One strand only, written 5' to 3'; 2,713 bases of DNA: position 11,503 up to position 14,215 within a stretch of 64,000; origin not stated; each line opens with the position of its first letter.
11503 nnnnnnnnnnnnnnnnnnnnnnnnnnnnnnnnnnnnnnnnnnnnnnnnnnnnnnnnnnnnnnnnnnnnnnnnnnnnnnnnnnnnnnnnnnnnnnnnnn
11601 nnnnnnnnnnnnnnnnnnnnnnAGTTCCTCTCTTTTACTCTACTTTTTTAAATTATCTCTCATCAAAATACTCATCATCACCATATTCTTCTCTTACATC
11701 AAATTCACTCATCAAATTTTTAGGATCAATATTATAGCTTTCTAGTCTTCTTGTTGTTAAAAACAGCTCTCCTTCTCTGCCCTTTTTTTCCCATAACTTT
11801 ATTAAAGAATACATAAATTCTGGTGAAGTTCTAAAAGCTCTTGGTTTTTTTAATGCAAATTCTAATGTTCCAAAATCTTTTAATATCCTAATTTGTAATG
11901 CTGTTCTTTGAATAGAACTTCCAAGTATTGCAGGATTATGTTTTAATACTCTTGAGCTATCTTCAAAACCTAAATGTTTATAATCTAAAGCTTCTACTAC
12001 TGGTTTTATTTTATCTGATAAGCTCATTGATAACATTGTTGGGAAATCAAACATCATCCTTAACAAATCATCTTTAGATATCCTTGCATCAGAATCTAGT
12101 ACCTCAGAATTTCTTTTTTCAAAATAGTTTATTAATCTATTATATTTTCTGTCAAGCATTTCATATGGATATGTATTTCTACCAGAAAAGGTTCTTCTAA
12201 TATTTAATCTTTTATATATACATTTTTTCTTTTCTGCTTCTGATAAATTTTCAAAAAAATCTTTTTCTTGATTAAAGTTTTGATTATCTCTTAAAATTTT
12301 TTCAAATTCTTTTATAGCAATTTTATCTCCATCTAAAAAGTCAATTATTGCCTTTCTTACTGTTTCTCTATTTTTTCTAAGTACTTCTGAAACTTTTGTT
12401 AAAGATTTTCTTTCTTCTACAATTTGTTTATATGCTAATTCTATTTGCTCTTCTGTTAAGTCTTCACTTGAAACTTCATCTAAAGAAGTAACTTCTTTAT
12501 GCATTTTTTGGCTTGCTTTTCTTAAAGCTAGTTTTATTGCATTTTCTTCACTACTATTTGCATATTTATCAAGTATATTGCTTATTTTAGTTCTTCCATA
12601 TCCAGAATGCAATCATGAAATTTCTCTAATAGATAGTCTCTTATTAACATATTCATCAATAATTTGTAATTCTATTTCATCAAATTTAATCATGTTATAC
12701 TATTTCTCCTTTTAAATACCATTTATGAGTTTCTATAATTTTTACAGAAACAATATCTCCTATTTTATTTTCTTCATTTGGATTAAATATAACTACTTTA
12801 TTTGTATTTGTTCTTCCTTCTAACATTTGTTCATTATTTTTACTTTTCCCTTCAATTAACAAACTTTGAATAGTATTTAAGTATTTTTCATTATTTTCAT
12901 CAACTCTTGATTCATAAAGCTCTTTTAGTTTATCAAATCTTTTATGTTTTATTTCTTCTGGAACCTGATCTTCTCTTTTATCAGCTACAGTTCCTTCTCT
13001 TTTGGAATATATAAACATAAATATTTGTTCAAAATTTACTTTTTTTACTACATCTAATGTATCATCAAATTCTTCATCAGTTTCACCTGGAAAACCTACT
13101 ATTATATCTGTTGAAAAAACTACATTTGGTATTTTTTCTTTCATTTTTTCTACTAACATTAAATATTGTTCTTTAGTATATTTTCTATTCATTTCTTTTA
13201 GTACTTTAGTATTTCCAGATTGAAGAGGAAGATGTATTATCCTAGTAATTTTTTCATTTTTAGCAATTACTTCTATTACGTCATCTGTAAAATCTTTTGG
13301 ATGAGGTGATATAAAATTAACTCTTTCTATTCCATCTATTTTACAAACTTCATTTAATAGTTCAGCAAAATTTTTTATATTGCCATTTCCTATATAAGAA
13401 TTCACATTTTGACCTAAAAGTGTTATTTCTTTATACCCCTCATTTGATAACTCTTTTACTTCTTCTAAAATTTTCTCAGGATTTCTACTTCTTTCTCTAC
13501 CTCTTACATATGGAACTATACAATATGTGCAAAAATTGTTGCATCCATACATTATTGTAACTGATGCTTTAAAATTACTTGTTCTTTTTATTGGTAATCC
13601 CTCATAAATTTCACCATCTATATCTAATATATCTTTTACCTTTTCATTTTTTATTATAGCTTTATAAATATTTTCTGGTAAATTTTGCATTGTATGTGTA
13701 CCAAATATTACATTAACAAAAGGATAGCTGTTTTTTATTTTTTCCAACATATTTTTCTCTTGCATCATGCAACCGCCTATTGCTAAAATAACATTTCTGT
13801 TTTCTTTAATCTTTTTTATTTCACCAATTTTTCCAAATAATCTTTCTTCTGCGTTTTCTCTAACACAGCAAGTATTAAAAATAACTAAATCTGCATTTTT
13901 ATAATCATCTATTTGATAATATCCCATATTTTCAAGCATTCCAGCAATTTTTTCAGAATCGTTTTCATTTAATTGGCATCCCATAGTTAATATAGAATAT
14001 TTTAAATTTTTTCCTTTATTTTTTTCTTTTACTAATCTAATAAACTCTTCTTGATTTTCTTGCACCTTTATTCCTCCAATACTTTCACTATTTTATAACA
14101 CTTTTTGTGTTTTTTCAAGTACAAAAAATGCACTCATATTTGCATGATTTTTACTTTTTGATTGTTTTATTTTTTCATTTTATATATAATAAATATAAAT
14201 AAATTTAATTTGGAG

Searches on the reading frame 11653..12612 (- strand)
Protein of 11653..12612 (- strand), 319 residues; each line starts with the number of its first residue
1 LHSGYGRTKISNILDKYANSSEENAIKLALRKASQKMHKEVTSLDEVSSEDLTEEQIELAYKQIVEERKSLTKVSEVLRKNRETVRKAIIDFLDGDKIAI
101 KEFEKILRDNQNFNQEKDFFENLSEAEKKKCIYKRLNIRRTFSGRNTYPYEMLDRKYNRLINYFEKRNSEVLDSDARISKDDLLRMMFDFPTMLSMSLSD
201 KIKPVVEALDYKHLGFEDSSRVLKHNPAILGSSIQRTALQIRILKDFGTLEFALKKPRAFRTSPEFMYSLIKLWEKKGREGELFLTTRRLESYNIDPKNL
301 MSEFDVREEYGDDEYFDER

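Call 7: search_protein_families(library=pfam, proteins=[window:11653-12612:-], max_evalue=0.01)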
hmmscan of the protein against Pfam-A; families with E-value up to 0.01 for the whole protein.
window:11653-12612:- (319 aa): 1 family
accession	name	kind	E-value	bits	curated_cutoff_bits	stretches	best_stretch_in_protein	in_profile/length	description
PF02536.19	mTERF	-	4.6e-06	26.2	23.1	1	71-248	54-227/314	mTERF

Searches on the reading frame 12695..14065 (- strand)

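Call 7: search_protein_families(library=pfam, proteins=[window:12695-14065:-], max_evalue=0.01)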
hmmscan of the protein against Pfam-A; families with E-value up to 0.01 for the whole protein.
window:12695-14065:- (456 aa): 3 families
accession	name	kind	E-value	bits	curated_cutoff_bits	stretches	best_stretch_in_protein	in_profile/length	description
PF04055.27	Radical_SAM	-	4.6e-35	121.7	29.5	1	170-338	2-164/166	Radical SAM superfamily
PF00919.26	UPF0004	-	3.8e-27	94.6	27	1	22-122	1-98/98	Uncharacterized protein family UPF0004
PF01938.26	TRAM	-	3e-13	49.9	21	1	394-456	2-61/61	TRAM domain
